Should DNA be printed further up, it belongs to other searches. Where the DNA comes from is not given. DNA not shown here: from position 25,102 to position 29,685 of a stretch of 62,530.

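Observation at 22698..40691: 18-kb co-directional run: giant OST fusion -> subtilase -> beta-helix giant -> STAND regulator (candidate envelope-building module)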

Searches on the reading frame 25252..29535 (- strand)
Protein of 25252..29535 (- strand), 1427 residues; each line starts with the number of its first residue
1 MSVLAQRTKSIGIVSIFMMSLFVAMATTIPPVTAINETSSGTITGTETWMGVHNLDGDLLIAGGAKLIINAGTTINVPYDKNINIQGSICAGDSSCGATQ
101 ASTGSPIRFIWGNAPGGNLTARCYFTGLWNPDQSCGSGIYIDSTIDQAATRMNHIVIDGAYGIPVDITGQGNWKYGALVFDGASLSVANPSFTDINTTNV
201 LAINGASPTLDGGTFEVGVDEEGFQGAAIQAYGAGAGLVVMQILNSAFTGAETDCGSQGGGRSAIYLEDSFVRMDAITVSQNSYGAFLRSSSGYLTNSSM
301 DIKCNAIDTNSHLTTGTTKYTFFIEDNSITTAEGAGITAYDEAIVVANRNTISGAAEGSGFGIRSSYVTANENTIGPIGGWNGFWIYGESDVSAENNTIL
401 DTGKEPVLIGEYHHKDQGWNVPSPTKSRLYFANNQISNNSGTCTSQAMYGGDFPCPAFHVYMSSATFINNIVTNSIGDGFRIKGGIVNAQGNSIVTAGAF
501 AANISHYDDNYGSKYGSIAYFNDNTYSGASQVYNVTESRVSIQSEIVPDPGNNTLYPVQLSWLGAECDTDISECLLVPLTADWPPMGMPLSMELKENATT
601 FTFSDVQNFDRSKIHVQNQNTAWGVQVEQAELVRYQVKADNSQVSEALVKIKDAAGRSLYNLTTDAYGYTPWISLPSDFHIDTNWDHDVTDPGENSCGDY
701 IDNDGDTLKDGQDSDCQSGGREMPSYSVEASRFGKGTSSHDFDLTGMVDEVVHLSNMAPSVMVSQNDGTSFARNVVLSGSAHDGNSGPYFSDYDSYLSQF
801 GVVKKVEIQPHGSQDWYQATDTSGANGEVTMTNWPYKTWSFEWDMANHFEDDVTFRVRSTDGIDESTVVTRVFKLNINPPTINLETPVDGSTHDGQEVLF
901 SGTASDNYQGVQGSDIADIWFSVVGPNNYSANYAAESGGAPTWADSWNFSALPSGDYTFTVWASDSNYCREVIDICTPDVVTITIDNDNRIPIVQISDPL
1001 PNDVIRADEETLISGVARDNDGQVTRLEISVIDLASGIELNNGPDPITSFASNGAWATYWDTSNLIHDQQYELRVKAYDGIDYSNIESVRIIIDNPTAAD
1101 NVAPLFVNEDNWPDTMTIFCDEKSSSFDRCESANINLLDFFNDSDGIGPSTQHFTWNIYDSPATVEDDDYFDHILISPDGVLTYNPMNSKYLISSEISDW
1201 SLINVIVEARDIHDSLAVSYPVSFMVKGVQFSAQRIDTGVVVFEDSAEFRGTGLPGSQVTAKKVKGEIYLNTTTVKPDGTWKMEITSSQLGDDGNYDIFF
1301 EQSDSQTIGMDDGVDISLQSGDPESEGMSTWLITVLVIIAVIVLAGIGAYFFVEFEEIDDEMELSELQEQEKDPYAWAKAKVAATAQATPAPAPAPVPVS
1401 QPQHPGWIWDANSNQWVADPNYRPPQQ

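Call 3: search_protein_families(library=pfam, proteins=[window:25252-29535:-], max_evalue=0.01)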
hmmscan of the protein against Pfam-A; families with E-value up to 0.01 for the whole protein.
window:25252-29535:- (1427 aa): 3 families
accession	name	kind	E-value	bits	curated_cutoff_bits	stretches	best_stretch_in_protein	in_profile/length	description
PF17957.7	Big_7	-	4.5e-09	37.3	24.1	2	880-961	1-70/70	Bacterial Ig domain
PF13229.12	Beta_helix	-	1.2e-08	35.1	25.9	1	321-486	10-148/158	Right handed beta helix region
PF17936.7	Big_6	-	0.00099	19.8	27.6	1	1240-1290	8-57/83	Bacterial Ig domain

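Call 23: search_solved_structures(query=window:25252-29535:-, max_evalue=0.01)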
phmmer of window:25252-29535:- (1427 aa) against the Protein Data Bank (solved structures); distinct sequences matched with E-value up to 0.01: 0.

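Call 45: find_homologous_proteins(query=window:25252-29535:-)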
Query window:25252-29535:- (1427 aa): 275 proteins with E <= 0.001 among 8000 candidates; the best 120 are listed.
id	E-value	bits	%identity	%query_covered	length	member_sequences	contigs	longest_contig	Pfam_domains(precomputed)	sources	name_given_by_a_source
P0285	0.0e+0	3140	94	100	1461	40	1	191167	PF13229.13,PF17957.8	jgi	-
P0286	0.0e+0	2804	84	100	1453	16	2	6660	PF13229.13,PF17957.8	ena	-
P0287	0.0e+0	2774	83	100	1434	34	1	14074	PF17957.8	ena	-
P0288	0.0e+0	2511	74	100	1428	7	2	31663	PF13229.13,PF17957.8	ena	-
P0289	0.0e+0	2508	74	100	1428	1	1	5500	PF13229.13,PF17957.8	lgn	-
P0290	0.0e+0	2505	74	100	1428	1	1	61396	PF13229.13,PF17957.8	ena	-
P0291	0.0e+0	2505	74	100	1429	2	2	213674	PF13229.13,PF17957.8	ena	-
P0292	0.0e+0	2504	74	100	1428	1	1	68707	PF13229.13,PF17957.8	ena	-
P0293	0.0e+0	2497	74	100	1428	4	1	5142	PF13229.13,PF17957.8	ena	-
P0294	0.0e+0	2492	75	100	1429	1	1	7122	PF13229.13,PF17957.8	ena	-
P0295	0.0e+0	2491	74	100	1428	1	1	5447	PF13229.13,PF17957.8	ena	-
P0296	0.0e+0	2491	74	100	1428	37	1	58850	PF13229.13,PF17957.8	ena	-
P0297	0.0e+0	2490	74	100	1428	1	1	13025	PF13229.13,PF17957.8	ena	-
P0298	0.0e+0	2490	74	100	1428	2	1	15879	PF13229.13,PF17957.8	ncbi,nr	ncbi:MAG: right-handed parallel beta-helix repeat-containing protein [Candidatus Poseidoniaceae arch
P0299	0.0e+0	2489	74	100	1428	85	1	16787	PF13229.13,PF17957.8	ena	-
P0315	0.0e+0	2413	73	98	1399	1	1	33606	PF13229.13,PF17957.8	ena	-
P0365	0.0e+0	1606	53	98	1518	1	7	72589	PF13229.13,PF17957.8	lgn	-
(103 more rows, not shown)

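Call 51: search_protein_families(library=ncbifam, proteins=[window:25252-29535:-], max_evalue=0.001)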
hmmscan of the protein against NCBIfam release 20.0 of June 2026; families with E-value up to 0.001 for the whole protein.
window:25252-29535:- (1427 aa): 1 family
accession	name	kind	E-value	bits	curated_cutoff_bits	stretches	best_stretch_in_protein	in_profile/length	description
NF033662.1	acid_disulf_rpt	repeat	8.7e-05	22.2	41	1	693-718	3-28/32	acidic double-disulfide repeat-containing protein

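Call 62: predict_structure(alignment_id=A4)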
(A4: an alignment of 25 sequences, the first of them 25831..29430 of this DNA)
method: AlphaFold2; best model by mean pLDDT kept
length: 1200 residues; sequences in the alignment: 25
mean_pLDDT: 79.8   pTM: 0.56
mean pLDDT of the five models: 79.8, 75.6, 73.9, 73.8, 69.2
residues with pLDDT >= 90: 301; 70-90: 619; 50-70: 245; < 50: 35
segments of 3 or more residues with pLDDT < 50: 91-94, 222-225, 654-658, 793-797, 1062-1064, 1156-1158, 1198-1200
pLDDT, mean of each block of 10 residues (from residue 1): 79 92 90 95 91 92 90 87 55 53 90 90 88 74 91 91 89 93 63 86 83 78 64 93 89 93 91 90 90 87 92 88 82 95 82 88 90 76 56 87 83 71 90 93 90 92 89 79 90 87 89 63 83 72 65 67 85 79 75 86 81 85 84 87 61 51 59 63 62 83 82 85 79 83 78 54 60 89 78 49 80 83 74 83 84 57 82 72 86 81 79 70 88 79 82 67 83 85 71 84 73 80 83 81 80 81 60 87 79 80 87 73 74 72 86 60 82 81 90 60
secondary structure, 60 per line:
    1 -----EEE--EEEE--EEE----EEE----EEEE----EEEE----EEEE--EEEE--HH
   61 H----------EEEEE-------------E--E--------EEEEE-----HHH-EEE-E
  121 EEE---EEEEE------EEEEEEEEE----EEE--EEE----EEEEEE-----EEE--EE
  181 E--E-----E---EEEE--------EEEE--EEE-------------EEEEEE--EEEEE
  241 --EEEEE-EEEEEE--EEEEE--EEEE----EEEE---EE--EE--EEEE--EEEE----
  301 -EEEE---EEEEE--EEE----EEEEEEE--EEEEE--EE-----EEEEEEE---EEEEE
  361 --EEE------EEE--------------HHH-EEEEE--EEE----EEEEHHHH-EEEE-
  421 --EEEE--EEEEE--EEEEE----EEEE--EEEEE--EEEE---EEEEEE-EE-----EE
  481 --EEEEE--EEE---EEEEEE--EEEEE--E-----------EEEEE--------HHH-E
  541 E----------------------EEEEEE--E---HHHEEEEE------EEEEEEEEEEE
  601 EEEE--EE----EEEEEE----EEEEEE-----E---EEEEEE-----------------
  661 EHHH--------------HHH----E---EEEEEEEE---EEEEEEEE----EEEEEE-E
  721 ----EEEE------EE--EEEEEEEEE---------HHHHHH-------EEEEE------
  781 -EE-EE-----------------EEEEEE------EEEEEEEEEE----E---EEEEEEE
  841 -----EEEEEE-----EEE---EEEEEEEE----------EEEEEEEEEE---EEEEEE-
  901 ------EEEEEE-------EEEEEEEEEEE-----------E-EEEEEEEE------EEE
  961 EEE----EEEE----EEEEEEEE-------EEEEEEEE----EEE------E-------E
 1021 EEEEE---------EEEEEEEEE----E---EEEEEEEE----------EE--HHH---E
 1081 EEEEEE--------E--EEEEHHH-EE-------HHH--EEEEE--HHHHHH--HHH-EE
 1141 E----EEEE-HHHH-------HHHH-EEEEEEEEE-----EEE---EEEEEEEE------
elements in order (helices of 4 or more, strands of 3 or more residues): E6-8 E11-14 E17-19 E24-26 E31-34 E39-42 E47-50 E53-56 E72-76 E102-106 E116-118 E120-123 E127-131 E138-146 E151-153 E156-158 E163-168 E174-176 E179-181 E194-197 E206-209 E212-214 E228-233 E236-240 E243-247 E249-254 E257-261 E264-267 E272-275 E287-290 E293-296 E302-305 E309-313 E316-318 E323-329 E332-336 E346-352 E356-360 E363-365 E372-374 E393-397 E400-402 E407-410 H411-414 E416-419 E423-426 E429-433 E436-440 E445-448 E451-455 E458-461 E465-470 E483-487 E490-492 E496-501 E504-508 E523-527 E564-569 E579-583 E590-604 E613-618 E623-628 E638-643 E690-697 E701-708 E713-718 E725-728 E739-747 H757-762 E770-774 E804-809 E816-825 E834-840 E846-851 E857-859 E863-870 E881-890 E894-899 E907-912 E920-930 E944-951 E958-963 E968-971 E976-983 E991-998 E1003-1005 E1020-1025 E1035-1043 E1052-1059 E1080-1086 E1098-1101 E1120-1124 H1127-1132 E1139-1141 E1146-1149 H1151-1154 H1162-1165 E1167-1175 E1181-1183 E1187-1194

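Call 65: fold_search(model_id=the predicted structure, library=pdb)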
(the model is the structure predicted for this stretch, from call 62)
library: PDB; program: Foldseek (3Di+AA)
matches with E <= 10: 1793; with E <= 0.001: 293
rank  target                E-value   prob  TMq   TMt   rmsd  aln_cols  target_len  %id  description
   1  8k53_B                8.0e-11  1.00  0.11  0.18  34.7       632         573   11  Structure of the Dimeric Human CNTN2 Ig 1-6-FNIII 1-2 Domain in an Asymmetric State (released 2023-12-06)
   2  4yfg_A                8.0e-11  1.00  0.07  0.15  33.1       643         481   10  Crystal structure of PTP delta meA3/meB minus variant Ig1-Fn1 (released 2015-05-06)
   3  3dmk_B                1.1e-10  1.00  0.12  0.18  26.2       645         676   11  Crystal structure of Down Syndrome Cell Adhesion Molecule (DSCAM) isoform 1.30.30, N-terminal eight Ig domains (released 2008-10-07)
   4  9ba5_A                2.3e-10  1.00  0.11  0.18  32.6       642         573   11  Cross-linked Contactin 2 Ig1-Ig6 (released 2024-07-17)
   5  8v2b_B                3.6e-10  1.00  0.10  0.17  28.3       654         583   13  Cryo-EM structure of mouse type II OSM receptor complex: model for full extracellular assembly (released 2024-11-20)
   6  6xi3                  1.1e-09  1.00  0.10  0.22  28.7       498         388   17  Crystal structure of tetra-tandem repeat in extending region of large adhesion protein (released 2020-10-14)
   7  7ad7_B                1.2e-09  1.00  0.12  0.18  21.7       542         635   10  Crystal structure of human complement C5 in complex with the K8 bovine knob domain peptide. (released 2021-03-10)
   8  8k53_A                1.2e-09  1.00  0.11  0.14  35.1       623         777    9  Structure of the Dimeric Human CNTN2 Ig 1-6-FNIII 1-2 Domain in an Asymmetric State (released 2023-12-06)
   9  4rtd                  1.3e-09  1.00  0.10  0.10  33.3       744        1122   10  Escherichia coli alpha-2-macroglobulin activated by porcine elastase (released 2015-07-15)
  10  4y61_A                1.4e-09  1.00  0.08  0.18  29.7       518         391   11  Crystal structure of the complex between Slitrk2 LRR1 and PTP delta Ig1-Fn1 (released 2015-06-03)
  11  2jll                  1.6e-09  1.00  0.12  0.28  19.7       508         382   10  Crystal structure of NCAM2 IgIV-FN3II (released 2009-11-17)
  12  9fx2                  1.8e-09  1.00  0.13  0.14  21.2       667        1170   10  Structure of methylamine activated CD109 (released 2025-03-19)
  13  7stz_C                1.8e-09  1.00  0.10  0.17  43.2       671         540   11  Crystal Structure of Human E-cadherin EC1-5 bound by mouse monoclonal antibody Fab mAb-1_19A11 (released 2022-01-26)
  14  4pbx                  2.0e-09  1.00  0.08  0.14  46.9       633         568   10  Crystal structure of the six N-terminal domains of human receptor protein tyrosine phosphatase sigma (released 2014-11-12)
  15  4p99_A                2.2e-09  1.00  0.09  0.19  33.9       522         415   14  Ca2+-stabilized adhesin helps an Antarctic bacterium reach out and bind ice (released 2014-06-18)
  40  8s3o_A                1.7e-08  1.00  0.13  0.12  20.8       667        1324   10  Structure of native human CD109 (released 2025-03-05)
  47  7von                  2.2e-08  1.00  0.14  0.12  25.0       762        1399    9  Native alpha-2-macroglobulin monomer (released 2022-11-16)
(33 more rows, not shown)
